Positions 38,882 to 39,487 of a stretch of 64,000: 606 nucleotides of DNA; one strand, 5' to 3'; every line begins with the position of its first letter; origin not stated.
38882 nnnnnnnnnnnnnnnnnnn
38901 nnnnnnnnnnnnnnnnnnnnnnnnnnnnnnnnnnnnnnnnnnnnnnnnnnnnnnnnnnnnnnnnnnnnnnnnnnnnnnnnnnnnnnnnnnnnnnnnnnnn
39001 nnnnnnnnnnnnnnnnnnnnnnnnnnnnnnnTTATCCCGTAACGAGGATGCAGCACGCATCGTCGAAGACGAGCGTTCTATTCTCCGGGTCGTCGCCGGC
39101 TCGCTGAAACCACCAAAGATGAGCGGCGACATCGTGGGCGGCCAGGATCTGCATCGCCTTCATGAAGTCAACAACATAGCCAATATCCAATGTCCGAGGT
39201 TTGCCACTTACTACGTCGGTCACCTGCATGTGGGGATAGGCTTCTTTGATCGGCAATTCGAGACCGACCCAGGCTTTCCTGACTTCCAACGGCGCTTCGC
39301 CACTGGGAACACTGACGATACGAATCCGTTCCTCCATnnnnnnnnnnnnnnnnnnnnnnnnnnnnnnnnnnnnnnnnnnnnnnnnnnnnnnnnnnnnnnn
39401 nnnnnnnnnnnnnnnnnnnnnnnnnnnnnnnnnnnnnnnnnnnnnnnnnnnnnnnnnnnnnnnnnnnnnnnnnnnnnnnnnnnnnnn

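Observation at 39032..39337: Compositionally atypical single gene with its own consensus promoter wedged between rplU and recR; rpmA absent after rplU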

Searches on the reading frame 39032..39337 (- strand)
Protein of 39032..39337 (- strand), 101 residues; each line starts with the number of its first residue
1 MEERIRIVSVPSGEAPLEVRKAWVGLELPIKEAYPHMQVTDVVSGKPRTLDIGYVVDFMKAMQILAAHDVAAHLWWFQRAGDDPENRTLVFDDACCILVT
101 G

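Call 4: search_protein_families(library=pfam, proteins=[window:39032-39337:-], max_evalue=1)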
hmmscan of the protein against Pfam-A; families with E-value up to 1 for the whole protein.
window:39032-39337:- (101 aa): 0 families

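Call 5: search_protein_families(library=ncbifam, proteins=[window:39032-39337:-], max_evalue=1)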
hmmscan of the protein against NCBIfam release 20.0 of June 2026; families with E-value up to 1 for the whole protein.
window:39032-39337:- (101 aa): 0 families

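Call 6: search_solved_structures(query=window:39032-39337:-, max_evalue=10, show_alignments=2)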
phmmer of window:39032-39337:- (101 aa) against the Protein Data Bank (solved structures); distinct sequences matched with E-value up to 10: 0.

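Call 7: find_homologous_proteins(query=window:39032-39337:-, max_evalue=0.001)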
Query window:39032-39337:- (101 aa): 2 proteins with E <= 0.001 among 2 candidates.
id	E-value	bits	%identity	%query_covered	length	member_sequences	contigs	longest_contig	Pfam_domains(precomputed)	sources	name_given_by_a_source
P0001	2.3e-62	226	100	100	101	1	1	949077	-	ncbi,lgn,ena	-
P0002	8.7e-11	60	49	76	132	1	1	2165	-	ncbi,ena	-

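Call 8: search_protein_families(library=phrogs, proteins=[window:39032-39337:-], max_evalue=1)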
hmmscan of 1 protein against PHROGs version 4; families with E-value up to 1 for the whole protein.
window:39032-39337:- (101 aa): 0 families
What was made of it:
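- On Phage or mobile-element cargo: PHROGs gives 0 (call 8).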

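Call 9: search_protein_families(library=padloc, proteins=[window:39032-39337:-], max_evalue=1)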
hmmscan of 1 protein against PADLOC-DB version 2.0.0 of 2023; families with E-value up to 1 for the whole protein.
window:39032-39337:- (101 aa): 0 families

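Call 11: find_encoding_contigs(protein=P0002, flank=5000)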
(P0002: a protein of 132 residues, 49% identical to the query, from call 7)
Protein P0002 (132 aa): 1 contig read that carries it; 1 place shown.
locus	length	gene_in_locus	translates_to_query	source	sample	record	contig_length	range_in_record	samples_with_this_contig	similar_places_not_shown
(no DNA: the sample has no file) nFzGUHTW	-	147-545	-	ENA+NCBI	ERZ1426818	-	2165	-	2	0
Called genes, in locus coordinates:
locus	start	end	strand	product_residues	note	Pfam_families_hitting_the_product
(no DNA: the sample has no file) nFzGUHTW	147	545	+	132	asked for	-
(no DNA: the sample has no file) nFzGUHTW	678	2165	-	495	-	?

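Call 12: list_cluster_members(proteins=[P0001, P0002])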
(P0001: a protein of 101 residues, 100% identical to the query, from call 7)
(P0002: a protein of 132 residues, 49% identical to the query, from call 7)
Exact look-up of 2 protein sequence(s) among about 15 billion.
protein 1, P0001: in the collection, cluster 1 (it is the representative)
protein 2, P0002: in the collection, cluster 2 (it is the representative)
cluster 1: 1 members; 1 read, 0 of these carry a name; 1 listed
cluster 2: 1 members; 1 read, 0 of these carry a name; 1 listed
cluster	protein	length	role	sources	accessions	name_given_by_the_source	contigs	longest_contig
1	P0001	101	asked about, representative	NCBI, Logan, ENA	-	-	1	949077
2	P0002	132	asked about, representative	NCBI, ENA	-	-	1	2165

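Call 24: search_protein_representatives(alignment_id=A1)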
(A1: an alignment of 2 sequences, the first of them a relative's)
Query: 2 sequences, 133 profile positions. Proteins with E-value up to 0.001 (for the whole library): 1192; up to 1e-10: 221; up to 1e-30: 2. The best 150 are listed.
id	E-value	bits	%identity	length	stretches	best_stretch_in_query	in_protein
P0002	1.1e-76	271.6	-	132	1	1-133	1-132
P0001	1.3e-48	180.8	-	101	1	7-122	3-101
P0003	1.4e-28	115.9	-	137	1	1-122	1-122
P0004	6.0e-27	110.6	-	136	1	1-131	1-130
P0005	1.0e-23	100.1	-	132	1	1-131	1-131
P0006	1.0e-22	96.9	-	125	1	12-129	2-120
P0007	6.0e-22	94.4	-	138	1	3-132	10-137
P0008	1.0e-21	93.7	-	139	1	3-131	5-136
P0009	3.6e-21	91.9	-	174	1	1-132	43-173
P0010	1.0e-20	90.4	-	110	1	6-100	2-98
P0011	3.7e-20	88.6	-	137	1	2-131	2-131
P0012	2.6e-19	85.9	-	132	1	1-131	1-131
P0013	4.1e-18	82.0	-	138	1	1-131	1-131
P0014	8.1e-18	81.1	-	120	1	5-92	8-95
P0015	9.6e-18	80.8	-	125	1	6-105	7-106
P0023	8.7e-17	77.7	-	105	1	8-82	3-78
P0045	1.3e-14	70.7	-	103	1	8-86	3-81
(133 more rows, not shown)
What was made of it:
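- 39032..39337 (-): 101-aa gene, a short-form member of an unnamed family with the signature P-x-GEAP..R..WVG-L-x-LP ... A..L ... A.WW ... F. 1192 representatives at E<=1e-3 (call 24).
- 1192 representative proteins at E<=1e-3 and 221 at E<=1e-10 (call 24).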

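Call 29: find_homologous_proteins(query=A2, max_evalue=0.00001)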
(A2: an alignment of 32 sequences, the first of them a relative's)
Query A2 (32 sequences) (101 aa, profile of the alignment): 79 proteins with E <= 0.00001 among 1382 candidates.
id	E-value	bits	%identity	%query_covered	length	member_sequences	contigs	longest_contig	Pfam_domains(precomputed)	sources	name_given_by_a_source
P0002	1.0e-34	137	49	76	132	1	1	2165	-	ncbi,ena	-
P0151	1.0e-32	130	38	75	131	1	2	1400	-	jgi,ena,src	-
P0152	1.2e-32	130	35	97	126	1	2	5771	-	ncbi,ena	-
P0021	8.4e-32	127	35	89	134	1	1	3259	-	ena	-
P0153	1.4e-31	127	38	79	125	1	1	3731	-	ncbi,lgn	-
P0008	2.5e-31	126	63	27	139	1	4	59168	-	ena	-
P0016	2.8e-31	126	42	72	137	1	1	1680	-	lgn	-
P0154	5.0e-31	125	38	97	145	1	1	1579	-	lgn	-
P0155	5.6e-31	125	47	79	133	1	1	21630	-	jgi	jgi:hypothetical protein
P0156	8.3e-31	124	41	78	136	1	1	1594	-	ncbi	-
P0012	1.5e-30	123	32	90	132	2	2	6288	-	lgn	-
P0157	3.7e-30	122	34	96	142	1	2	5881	-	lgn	-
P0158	4.3e-30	122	40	71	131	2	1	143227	-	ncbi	ncbi:MAG: hypothetical protein V4697_03125 [Patescibacteria group bacterium]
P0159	7.2e-30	121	37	96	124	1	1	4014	-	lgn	-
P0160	2.6e-29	119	31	97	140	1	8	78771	-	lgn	-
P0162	6.7e-28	115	40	71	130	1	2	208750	-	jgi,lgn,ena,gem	jgi:hypothetical protein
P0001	6.5e-27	111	100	100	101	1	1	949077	-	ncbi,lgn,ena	-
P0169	1.6e-22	97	42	96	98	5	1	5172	-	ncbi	-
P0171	1.9e-21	94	35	91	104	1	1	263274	-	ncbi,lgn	-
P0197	2.5e-18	84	38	93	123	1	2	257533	-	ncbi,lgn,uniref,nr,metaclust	ncbi:hypothetical protein [Phyllobacterium sp. YR531]|uniref:hypothetical protein n=1 Tax=Phyllobact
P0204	5.2e-17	80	68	25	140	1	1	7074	-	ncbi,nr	ncbi:hypothetical protein IT397_01270 [Candidatus Nomurabacteria bacterium]|nr:hypothetical protein 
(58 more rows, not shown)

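Call 30: search_protein_families(library=pfam, alignment_id=A2, max_evalue=0.1)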
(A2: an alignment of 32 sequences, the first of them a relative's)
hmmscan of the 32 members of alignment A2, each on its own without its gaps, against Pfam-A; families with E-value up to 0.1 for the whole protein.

A. member 1, P0001 (101 aa): 0 families

B. families by the number of members that match (of 32 scanned): 4 families
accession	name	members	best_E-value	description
PF12365.13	DUF3649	3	0.046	Protein of unknown function (DUF3649)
PF17765.7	MLTR_LBD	1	0.021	MmyB-like transcription regulator ligand binding domain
PF14882.11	INT_rpt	1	0.027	Integrase repeat unit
PF25606.1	SH3b_P2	1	0.082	SH3b_P2 domain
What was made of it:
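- No Pfam immunity family matched (calls 4, 30).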

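Call 31: search_solved_structures(query=A2, max_evalue=10, show_alignments=2)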
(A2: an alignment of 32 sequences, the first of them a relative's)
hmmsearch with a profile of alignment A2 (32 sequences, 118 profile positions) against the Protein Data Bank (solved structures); distinct sequences matched with E-value up to 10: 4.
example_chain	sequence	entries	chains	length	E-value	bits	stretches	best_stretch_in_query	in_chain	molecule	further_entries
1ts9_A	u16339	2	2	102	0.087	15.8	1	23-96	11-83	Ribonuclease P protein component 1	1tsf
3rpw_A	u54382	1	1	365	0.12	15.3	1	50-87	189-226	ABC transporter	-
8q8h_A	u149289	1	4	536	1.6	11.7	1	20-103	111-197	beta-D-GalNAcase from Niabella aurantiaca DSM 17617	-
8p4l_A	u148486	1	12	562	1.7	11.6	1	20-103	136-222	Beta-N-acetylgalactosaminidase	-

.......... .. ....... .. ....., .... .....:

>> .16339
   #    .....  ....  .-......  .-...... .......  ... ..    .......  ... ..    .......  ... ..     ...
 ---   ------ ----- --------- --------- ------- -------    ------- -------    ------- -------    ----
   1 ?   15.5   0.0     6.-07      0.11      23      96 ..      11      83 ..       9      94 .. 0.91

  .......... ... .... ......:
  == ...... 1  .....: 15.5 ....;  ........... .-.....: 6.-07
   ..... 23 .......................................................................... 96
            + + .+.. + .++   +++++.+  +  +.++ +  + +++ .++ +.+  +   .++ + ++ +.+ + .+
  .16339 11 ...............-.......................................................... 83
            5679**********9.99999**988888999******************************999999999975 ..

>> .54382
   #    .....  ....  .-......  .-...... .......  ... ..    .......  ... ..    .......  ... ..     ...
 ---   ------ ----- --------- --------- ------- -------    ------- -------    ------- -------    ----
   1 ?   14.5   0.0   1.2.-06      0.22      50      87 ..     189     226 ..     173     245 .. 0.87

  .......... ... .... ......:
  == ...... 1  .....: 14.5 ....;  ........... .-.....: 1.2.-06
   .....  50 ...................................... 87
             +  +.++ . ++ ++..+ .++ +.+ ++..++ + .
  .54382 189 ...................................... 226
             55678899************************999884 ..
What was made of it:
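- On Unnamed GEAP-WVG-WW family (profile A3): No member has a solved structure (calls 6, 31).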

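Call 34: find_encoding_contigs(protein=P0158, flank=6000, max_places=3)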
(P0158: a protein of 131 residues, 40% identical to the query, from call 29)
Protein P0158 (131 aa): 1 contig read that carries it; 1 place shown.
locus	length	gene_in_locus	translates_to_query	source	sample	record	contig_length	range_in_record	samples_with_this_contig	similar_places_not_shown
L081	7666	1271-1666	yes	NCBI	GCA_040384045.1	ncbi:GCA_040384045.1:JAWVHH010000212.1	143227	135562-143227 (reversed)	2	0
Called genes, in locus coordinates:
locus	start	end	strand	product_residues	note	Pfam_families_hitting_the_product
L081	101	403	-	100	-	PF01741:MscL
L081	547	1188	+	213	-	-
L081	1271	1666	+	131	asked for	-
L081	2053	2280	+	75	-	PF02416:TatA_B_E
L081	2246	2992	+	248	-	PF00902:TatC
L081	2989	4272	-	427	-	-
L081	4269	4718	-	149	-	-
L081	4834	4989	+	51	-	-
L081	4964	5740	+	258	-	PF01471:PG_binding_1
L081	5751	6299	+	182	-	PF00406:ADK, PF13207:AAA_17, PF13238:AAA_18, PF13671:AAA_33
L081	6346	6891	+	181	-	PF00565:SNase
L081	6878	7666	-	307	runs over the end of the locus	PF00890:FAD_binding_2 (weak), PF01134:GIDA (faint), PF03486:HI0933_like (faint), PF07992:Pyr_redox_2, PF12831:FAD_oxidored (faint), PF13738:Pyr_redox_3, PF00070:Pyr_redox (weak)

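Call 35: find_encoding_contigs(protein=P0162, flank=6000, max_places=3)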
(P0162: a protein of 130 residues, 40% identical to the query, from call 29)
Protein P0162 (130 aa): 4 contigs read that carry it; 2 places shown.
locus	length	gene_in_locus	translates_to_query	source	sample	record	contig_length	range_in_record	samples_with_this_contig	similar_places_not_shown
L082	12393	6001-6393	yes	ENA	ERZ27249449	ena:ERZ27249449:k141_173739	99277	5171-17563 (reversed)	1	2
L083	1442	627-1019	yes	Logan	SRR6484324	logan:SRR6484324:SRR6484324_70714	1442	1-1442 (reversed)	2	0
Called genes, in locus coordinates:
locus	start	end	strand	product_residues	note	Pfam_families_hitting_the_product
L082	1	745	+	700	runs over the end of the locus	PF02518:HATPase_c, PF00204:DNA_gyraseB, PF01751:Toprim, PF00986:DNA_gyraseB_C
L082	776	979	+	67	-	-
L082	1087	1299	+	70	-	-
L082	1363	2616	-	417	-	PF00587:tRNA-synt_2b, PF03129:HGTP_anticodon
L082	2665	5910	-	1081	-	PF02811:PHP, PF07733:DNA_pol3_alpha, PF17657:DNA_pol3_finger, PF14579:HHH_6, PF01336:tRNA_anti-codon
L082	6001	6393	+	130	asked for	-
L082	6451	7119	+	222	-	PF01351:RNase_HII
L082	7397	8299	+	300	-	PF01029:NusB, PF00293:NUDIX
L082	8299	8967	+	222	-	PF22935:RM44_endonuclase, PF14622:Ribonucleas_3_3, PF00636:Ribonuclease_3, PF00035:dsrm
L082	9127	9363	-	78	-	-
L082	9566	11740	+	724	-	PF00005:ABC_tran (faint), PF02463:SMC_N, PF13175:AAA_15, PF13476:AAA_23, PF13304:AAA_21 (faint)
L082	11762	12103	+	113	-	PF04020:Phage_holin_4_2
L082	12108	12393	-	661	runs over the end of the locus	PF08206:OB_RNB (faint), PF17849:OB_Dis3 (weak), PF17876:CSD2, PF00773:RNB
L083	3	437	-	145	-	?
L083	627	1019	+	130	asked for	-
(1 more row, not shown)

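Call 36: find_encoding_contigs(protein=P0197, flank=6000, max_places=3)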
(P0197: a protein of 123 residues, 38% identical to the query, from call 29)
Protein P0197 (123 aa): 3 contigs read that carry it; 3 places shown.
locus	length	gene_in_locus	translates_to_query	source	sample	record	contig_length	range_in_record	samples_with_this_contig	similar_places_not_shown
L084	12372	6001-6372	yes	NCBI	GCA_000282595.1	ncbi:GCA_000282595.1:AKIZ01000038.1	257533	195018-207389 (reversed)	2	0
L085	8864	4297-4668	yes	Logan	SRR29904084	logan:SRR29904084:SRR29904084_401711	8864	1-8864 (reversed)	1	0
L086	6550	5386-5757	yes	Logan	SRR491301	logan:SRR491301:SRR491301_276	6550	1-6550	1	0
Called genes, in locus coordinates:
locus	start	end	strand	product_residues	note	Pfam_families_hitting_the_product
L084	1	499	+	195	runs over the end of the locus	PF00440:TetR_N, PF16925:TetR_C_13 (weak)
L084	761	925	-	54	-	-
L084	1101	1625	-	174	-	-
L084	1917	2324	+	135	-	-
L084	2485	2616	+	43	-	-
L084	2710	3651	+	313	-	PF00701:DHDPS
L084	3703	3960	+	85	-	-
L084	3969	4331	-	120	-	PF13788:DUF4180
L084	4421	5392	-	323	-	PF07670:Gate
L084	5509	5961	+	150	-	PF13404:HTH_AsnC-type, PF13412:HTH_24, PF01037:AsnC_trans_reg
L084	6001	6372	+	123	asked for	-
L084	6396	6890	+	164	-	PF07883:Cupin_2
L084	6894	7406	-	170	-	-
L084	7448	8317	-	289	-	PF00126:HTH_1, PF03466:LysR_substrate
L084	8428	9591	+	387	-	PF00144:Beta-lactamase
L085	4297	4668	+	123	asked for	-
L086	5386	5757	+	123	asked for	-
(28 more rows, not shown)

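Call 39: predict_structure(alignment_id=A3)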
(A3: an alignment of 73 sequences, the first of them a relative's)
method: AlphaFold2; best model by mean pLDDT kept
length: 101 residues; sequences in the alignment: 73
mean_pLDDT: 96.1   pTM: 0.85
mean pLDDT of the five models: 96.1, 96.0, 95.9, 95.1, 95.0
residues with pLDDT >= 90: 98; 70-90: 2; 50-70: 1; < 50: 0
segments of 3 or more residues with pLDDT < 50: none
pLDDT, mean of each block of 10 residues (from residue 1): 95 97 98 96 95 97 98 97 95 96 64
secondary structure, 60 per line:
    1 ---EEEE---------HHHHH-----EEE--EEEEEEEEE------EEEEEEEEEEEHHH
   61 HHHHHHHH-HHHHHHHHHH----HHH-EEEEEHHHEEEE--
elements in order: E4-7 H17-21 E27-29 E32-40 E47-57 H58-68 H70-79 E88-92 E96-99
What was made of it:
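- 39032..39337 (-): AF2 pLDDT 96.1, pTM 0.85 (call 39).
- On Unnamed GEAP-WVG-WW family (profile A3): Only the window protein was modelled, using the family alignment (pLDDT 96, call 39).
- The fold prediction is very confident (call 39).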

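Call 43: fold_search(model_id=the predicted structure, library=pdb)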
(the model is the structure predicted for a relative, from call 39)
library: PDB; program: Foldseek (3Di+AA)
matches with E <= 10: 134; with E <= 0.001: 0
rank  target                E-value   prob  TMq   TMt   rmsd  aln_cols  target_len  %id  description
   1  9d6j_B                1.7e-01  0.63  0.43  0.22   7.4       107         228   16  Nitrile hydratase BR52K mutant (released 2024-08-28)
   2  9d6k_B                1.7e-01  0.44  0.36  0.19   8.0       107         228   14  Nitrile hydratase BR157A mutant (released 2024-09-25)
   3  9d6m_B                2.7e-01  0.38  0.36  0.20   8.2       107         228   12  Nitrile hydratase BR157K mutant (released 2024-08-28)
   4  4ksr_A                3.1e-01  0.20  0.21  0.05  12.7        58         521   14  Crystal Structure of the Vibrio cholerae ATPase GspE Hexamer (released 2013-09-04)
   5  1y12_B                3.9e-01  0.13  0.22  0.15  13.8        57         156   16  Structure of a hemolysin-coregulated protein from Pseudomonas aeruginosa (released 2005-01-25)
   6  7w8m_B                6.1e-01  0.23  0.38  0.20   8.7       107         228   15  Crystal structure of Co-type nitrile hydratase mutant from Pseudomonas thermophila - A129R (released 2022-08-24)
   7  7w8l_B                6.1e-01  0.21  0.36  0.19   8.7       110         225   14  Crystal Structure of Co-type nitrile hydratase mutant from Pseudonocardia thermophila - M46R (released 2022-08-24)
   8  9d65_B                7.4e-01  0.21  0.37  0.19   8.4       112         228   12  Nitrile hydratase BR52A mutant (released 2024-08-28)
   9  5xhh_A                8.3e-01  0.06  0.19  0.14  12.2        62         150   11  crystal structure of Hcp1 from Salmonella typhimurium (released 2018-03-07)
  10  1ugp_B                1.1e+00  0.15  0.35  0.19   8.5       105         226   12  Crystal structure of Co-type nitrile hydratase complexed with n-butyric acid (released 2004-06-17)
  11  1v29_B                1.1e+00  0.15  0.35  0.18   7.5       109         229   13  Crystal structure of Nitrile hydratase from a thermophile Bacillus smithii (released 2004-10-09)
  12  7r0w_V                1.2e+00  0.38  0.41  0.59   6.0        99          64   12  2.8 Angstrom cryo-EM structure of the dimeric cytochrome b6f-PetP complex from Synechocystis sp. PCC 6803 with nativel (released 2022-07-06)
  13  1ire_B                1.2e+00  0.15  0.36  0.20   8.4       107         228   12  Crystal Structure of Co-type nitrile hydratase from Pseudonocardia thermophila (released 2002-10-01)
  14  3c25_B                1.6e+00  0.06  0.19  0.07  16.9        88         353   11  Crystal Structure of NotI Restriction Endonuclease Bound to Cognate DNA (released 2008-02-12)
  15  4ob3_B                1.7e+00  0.12  0.33  0.18   8.6       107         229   12  Crystal Structure of Nitrile Hydratase from Pseudonocardia thermophila : A Reference Structure to Boronic Acid Inhibit (released 2014-11-26)
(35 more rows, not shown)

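Call 50: fold_search(model_id=the predicted structure, library=viral)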
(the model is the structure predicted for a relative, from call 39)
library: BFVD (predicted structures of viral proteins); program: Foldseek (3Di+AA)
matches with E <= 10: 347; with E <= 0.001: 0
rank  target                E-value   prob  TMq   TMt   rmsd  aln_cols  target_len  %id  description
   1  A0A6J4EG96            1.7e-01  0.14  0.21  0.13  15.9        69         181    6  (no name in the UniProt tables at hand)
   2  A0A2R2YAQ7            1.8e-01  0.72  0.40  0.53   5.8        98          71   15  Uncharacterized protein [Pseudomonas phage PPSC2]
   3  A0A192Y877            2.7e-01  0.85  0.52  0.56   5.5       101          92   15  Uncharacterized protein [Escherichia phage vB_EcoS_NBD2]
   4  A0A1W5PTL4            2.9e-01  0.85  0.44  0.56   6.1       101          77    5  (no name in the UniProt tables at hand)
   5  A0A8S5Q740            2.9e-01  0.13  0.28  0.18  11.7       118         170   13  Tail tube protein [Myoviridae sp. ctTRu92]
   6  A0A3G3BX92            3.1e-01  0.10  0.23  0.22   8.1        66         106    6  (no name in the UniProt tables at hand)
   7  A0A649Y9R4            3.5e-01  0.12  0.23  0.05   8.0        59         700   12  Nonstructural polyprotein (Fragment) [Aphid lethal paralysis virus]
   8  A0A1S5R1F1            3.7e-01  0.66  0.46  0.42   8.0       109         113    8  Uncharacterized protein [Pseudomonas phage phiPMW]
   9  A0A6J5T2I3            3.7e-01  0.11  0.23  0.11  16.6        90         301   13  Uncharacterized protein [uncultured Caudovirales phage]
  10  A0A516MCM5            3.9e-01  0.18  0.25  0.24   7.7        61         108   11  (no name in the UniProt tables at hand)
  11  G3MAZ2                4.2e-01  0.12  0.26  0.18  15.7        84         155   10  Gp612 [Bacillus phage G]
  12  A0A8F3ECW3            4.2e-01  0.08  0.22  0.21   6.7        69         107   10  (no name in the UniProt tables at hand)
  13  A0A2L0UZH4            4.4e-01  0.10  0.27  0.10  15.8       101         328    8  Uncharacterized protein [Agrobacterium phage Atu_ph07]
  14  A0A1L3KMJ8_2          4.7e-01  0.35  0.31  0.04   6.1        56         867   16  (no name in the UniProt tables at hand)
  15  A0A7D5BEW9            4.7e-01  0.25  0.30  0.04   4.0        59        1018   14  Non-structural polyprotein [PNG bee virus 10]
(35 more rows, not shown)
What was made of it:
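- On SH3-like beta-barrel fold: Best Foldseek PDB hit E 0.17, TM 0.43; BFVD TM 0.52 at E 0.27 (calls 43, 50).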

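Call 51: find_encoding_contigs(protein=P0008, flank=5000, max_places=2)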
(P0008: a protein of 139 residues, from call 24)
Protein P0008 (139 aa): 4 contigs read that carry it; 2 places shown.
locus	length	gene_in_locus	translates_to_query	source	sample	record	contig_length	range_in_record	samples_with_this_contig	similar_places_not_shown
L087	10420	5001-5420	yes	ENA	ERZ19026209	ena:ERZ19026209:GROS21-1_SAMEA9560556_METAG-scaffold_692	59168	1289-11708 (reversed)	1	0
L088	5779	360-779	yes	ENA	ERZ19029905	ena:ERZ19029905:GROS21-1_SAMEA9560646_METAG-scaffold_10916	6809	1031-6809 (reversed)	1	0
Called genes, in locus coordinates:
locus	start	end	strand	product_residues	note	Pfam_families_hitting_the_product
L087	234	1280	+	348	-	-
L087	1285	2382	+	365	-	PF01909:NTP_transf_2 (weak), PF00293:NUDIX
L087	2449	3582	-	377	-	-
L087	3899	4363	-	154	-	-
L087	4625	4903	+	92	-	PF01016:Ribosomal_L27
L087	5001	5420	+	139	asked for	-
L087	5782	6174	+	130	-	-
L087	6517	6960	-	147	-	PF01281:Ribosomal_L9_N, PF03948:Ribosomal_L9_C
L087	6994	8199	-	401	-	PF00595:PDZ, PF13180:PDZ_2, PF17820:PDZ_6, PF03572:Peptidase_S41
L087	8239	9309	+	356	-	PF01544:CorA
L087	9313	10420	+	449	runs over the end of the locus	PF01406:tRNA-synt_1e, PF09334:tRNA-synt_1g (faint), PF23493:CysS_C (weak)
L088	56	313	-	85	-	-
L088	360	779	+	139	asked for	-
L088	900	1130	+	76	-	-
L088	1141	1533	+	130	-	-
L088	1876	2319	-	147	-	PF01281:Ribosomal_L9_N, PF03948:Ribosomal_L9_C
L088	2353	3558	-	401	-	PF00595:PDZ, PF13180:PDZ_2, PF17820:PDZ_6, PF03572:Peptidase_S41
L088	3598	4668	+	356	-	PF01544:CorA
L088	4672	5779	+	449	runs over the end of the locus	PF01406:tRNA-synt_1e, PF09334:tRNA-synt_1g (faint), PF23493:CysS_C (weak)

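Call 52: find_encoding_contigs(protein=P0160, flank=5000, max_places=2)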
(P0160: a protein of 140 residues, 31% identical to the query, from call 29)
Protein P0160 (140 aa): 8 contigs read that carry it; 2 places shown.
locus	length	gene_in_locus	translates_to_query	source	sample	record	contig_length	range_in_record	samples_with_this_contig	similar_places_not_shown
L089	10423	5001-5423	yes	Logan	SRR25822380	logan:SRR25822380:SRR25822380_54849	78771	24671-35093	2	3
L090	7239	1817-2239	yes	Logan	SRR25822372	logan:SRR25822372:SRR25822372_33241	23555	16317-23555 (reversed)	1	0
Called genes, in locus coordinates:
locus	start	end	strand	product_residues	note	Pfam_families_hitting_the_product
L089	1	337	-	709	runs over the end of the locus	PF03477:ATP-cone, PF13597:NRDD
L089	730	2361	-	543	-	PF03485:Arg_tRNA_synt_N, PF00750:tRNA-synt_1d (weak), PF09334:tRNA-synt_1g (faint), PF05746:DALR_1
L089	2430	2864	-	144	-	-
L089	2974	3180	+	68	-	-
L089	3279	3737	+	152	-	PF01668:SmpB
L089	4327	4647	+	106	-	-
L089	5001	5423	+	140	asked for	-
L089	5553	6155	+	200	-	-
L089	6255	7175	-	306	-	-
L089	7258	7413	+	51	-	-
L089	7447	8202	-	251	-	PF13529:Peptidase_C39_2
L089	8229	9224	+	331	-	PF01018:GTP1_OBG, PF01926:MMR_HSR1, PF02421:FeoB_N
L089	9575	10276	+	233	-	PF00156:Pribosyltran (weak)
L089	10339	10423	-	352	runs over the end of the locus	-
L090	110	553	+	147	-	PF01668:SmpB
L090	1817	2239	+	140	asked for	-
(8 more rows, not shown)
